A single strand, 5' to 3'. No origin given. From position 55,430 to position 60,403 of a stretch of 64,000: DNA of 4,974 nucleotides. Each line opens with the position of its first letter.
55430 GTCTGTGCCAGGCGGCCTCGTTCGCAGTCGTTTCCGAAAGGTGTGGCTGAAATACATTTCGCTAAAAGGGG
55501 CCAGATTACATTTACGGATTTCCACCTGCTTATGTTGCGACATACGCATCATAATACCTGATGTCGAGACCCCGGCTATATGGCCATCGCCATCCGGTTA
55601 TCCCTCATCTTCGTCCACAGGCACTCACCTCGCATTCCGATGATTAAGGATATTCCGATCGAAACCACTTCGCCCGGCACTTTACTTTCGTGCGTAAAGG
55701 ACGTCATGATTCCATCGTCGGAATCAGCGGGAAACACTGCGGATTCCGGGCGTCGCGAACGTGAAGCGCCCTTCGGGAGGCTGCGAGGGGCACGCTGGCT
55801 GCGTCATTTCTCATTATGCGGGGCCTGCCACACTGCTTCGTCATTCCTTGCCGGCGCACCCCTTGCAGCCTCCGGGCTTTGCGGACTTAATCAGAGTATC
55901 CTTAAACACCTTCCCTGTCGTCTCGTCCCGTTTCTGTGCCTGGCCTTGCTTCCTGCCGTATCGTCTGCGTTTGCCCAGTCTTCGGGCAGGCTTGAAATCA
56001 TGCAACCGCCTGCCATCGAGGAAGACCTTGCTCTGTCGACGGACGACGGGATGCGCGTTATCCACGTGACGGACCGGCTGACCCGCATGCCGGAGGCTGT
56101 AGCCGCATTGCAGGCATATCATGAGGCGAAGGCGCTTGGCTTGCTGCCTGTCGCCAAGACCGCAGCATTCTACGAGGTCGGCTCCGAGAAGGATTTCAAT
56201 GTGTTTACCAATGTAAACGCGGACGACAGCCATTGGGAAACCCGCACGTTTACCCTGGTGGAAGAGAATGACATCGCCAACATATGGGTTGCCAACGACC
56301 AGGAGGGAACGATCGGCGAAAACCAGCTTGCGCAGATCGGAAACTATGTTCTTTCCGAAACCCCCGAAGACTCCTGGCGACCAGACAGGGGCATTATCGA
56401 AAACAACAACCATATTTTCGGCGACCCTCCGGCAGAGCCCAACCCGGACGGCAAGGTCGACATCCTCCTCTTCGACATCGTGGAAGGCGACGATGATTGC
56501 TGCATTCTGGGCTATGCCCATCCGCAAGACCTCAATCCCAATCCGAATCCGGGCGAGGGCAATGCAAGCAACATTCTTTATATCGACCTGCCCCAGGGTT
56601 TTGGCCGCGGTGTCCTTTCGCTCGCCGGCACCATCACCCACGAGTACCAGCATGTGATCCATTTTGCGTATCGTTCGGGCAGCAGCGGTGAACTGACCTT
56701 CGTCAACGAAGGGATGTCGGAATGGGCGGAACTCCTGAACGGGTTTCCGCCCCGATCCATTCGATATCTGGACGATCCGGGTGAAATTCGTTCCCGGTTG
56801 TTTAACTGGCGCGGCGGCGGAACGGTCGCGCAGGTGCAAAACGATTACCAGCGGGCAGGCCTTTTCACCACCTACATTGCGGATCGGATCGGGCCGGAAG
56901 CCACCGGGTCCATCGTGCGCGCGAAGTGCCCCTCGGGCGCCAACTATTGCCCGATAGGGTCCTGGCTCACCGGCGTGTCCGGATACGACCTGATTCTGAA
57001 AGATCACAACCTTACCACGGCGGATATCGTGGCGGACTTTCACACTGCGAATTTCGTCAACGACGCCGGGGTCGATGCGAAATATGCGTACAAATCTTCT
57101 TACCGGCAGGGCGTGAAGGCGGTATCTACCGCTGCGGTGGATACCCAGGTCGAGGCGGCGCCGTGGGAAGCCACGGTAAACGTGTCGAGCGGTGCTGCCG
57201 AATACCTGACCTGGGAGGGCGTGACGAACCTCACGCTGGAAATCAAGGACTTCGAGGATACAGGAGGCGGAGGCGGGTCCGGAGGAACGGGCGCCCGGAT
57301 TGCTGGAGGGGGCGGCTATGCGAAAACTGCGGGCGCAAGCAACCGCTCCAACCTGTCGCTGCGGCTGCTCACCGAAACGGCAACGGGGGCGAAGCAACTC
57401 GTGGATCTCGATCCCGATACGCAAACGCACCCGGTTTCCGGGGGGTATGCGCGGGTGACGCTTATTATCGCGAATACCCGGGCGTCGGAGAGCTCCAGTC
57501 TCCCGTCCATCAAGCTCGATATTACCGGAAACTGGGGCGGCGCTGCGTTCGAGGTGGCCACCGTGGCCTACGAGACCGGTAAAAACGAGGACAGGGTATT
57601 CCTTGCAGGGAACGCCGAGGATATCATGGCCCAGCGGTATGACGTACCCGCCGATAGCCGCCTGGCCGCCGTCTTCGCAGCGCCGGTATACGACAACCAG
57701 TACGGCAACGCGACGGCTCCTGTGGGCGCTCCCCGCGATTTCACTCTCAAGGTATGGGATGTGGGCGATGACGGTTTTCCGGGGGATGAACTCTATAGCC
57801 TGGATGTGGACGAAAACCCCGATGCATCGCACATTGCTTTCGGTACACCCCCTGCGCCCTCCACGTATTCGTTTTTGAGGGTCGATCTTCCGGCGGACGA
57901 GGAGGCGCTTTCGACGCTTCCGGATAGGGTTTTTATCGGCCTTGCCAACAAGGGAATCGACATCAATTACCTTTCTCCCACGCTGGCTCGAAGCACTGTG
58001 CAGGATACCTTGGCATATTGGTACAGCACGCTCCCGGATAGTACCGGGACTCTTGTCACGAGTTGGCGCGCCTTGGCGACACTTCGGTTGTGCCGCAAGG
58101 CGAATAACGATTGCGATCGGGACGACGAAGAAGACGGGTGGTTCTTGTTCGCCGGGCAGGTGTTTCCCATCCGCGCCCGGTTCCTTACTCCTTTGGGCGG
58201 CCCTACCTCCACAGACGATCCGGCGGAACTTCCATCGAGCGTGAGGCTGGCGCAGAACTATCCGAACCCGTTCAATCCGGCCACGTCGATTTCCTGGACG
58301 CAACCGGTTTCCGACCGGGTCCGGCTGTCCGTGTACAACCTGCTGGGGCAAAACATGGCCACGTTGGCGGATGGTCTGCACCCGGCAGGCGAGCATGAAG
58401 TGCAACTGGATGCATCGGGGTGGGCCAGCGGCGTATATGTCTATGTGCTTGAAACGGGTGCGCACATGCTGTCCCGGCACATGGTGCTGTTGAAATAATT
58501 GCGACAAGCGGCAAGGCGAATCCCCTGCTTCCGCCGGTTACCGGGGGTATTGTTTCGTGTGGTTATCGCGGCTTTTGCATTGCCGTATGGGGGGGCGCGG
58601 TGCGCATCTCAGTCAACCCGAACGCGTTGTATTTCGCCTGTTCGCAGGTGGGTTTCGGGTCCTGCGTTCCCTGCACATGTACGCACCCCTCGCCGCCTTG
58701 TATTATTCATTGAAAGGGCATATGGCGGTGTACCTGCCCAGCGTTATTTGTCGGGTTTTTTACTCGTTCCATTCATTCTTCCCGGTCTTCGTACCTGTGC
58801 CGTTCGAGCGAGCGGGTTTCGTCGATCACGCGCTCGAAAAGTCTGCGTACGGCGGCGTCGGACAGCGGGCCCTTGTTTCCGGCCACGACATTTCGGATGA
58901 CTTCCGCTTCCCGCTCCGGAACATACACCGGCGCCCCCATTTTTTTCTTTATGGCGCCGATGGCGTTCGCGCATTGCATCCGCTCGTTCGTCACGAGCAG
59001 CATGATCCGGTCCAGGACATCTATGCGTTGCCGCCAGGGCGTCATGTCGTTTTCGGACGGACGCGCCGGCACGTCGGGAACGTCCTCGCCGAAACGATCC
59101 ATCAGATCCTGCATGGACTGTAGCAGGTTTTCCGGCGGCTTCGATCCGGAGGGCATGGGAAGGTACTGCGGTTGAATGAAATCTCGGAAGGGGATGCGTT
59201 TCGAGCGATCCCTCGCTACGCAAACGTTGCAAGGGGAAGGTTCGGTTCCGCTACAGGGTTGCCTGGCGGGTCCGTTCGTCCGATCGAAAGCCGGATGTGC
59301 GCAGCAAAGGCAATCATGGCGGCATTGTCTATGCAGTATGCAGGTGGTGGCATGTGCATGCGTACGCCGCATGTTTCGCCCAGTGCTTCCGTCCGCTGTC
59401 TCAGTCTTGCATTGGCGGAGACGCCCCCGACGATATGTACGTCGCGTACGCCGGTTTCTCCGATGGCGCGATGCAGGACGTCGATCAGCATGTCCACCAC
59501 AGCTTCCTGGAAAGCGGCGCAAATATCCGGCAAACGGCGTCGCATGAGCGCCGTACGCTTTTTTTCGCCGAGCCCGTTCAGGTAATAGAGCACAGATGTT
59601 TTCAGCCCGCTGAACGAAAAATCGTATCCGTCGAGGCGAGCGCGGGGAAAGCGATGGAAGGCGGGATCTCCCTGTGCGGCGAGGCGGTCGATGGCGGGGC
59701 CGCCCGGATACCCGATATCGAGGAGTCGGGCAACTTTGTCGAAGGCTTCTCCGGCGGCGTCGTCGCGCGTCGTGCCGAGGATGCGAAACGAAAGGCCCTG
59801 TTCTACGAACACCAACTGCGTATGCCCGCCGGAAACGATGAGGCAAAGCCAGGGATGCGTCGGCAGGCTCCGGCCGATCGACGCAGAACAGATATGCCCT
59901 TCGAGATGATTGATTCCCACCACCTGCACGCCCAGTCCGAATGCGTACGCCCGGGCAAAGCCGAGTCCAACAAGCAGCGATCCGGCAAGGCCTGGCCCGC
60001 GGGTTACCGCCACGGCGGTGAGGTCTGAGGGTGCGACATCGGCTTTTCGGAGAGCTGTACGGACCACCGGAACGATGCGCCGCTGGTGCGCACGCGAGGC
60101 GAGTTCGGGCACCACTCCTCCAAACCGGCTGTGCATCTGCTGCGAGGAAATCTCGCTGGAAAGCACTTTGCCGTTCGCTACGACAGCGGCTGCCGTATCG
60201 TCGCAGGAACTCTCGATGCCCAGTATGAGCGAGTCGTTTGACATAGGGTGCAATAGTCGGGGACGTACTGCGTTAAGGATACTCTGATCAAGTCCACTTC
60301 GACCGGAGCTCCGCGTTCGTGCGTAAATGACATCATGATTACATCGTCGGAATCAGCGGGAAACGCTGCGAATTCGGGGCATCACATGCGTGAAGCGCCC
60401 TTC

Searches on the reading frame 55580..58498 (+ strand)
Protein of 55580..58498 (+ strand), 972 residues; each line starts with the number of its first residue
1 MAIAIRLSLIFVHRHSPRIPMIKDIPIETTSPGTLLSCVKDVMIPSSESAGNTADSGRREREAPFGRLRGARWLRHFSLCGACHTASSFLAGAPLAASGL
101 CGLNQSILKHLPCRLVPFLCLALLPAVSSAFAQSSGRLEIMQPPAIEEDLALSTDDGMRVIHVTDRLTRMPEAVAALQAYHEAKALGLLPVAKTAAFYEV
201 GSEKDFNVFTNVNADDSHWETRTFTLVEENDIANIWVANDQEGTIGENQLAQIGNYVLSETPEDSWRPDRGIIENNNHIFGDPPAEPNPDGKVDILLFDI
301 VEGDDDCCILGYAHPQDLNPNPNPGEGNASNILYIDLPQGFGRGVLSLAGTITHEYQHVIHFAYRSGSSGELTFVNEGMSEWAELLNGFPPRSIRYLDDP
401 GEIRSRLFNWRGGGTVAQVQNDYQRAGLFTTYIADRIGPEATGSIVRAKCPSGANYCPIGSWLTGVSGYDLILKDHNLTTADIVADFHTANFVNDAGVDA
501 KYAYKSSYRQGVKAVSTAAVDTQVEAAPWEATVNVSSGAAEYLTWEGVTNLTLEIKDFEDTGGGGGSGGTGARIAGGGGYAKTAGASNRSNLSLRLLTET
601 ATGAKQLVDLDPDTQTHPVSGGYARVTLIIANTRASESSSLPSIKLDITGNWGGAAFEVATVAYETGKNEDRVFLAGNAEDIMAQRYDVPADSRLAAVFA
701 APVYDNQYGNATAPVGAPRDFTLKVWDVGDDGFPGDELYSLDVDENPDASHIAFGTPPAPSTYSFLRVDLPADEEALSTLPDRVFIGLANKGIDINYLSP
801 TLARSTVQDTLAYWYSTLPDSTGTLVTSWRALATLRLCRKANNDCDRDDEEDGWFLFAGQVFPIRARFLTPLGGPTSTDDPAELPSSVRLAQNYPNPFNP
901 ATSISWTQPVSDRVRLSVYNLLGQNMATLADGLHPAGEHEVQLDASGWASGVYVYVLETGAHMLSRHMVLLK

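Call 68: search_protein_families(library=pfam, max_evalue=0.000001, proteins=[window:55580-58498:+])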
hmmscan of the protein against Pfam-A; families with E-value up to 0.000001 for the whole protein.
window:55580-58498:+ (972 aa): 1 family
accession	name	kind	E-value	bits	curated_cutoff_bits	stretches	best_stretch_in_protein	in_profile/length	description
PF18962.6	Por_Secre_tail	-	8.2e-07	29.7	27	0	894-965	2-70/75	Secretion system C-terminal sorting domain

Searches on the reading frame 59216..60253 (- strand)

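Call 39: search_protein_families(library=pfam, proteins=[window:59216-60253:-])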
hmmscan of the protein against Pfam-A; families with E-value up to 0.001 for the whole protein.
window:59216-60253:- (345 aa): 2 families
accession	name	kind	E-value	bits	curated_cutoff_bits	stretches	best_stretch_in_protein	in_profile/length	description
PF00814.31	TsaD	-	3.7e-95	319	24.8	1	29-316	1-264/264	tRNA N6-adenosine threonylcarbamoyltransferase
PF22521.2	HypF_C_2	-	1.3e-05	25.6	27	1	239-301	164-226/241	Carbamoyltransferase, Kae1-like Domain, second subdomain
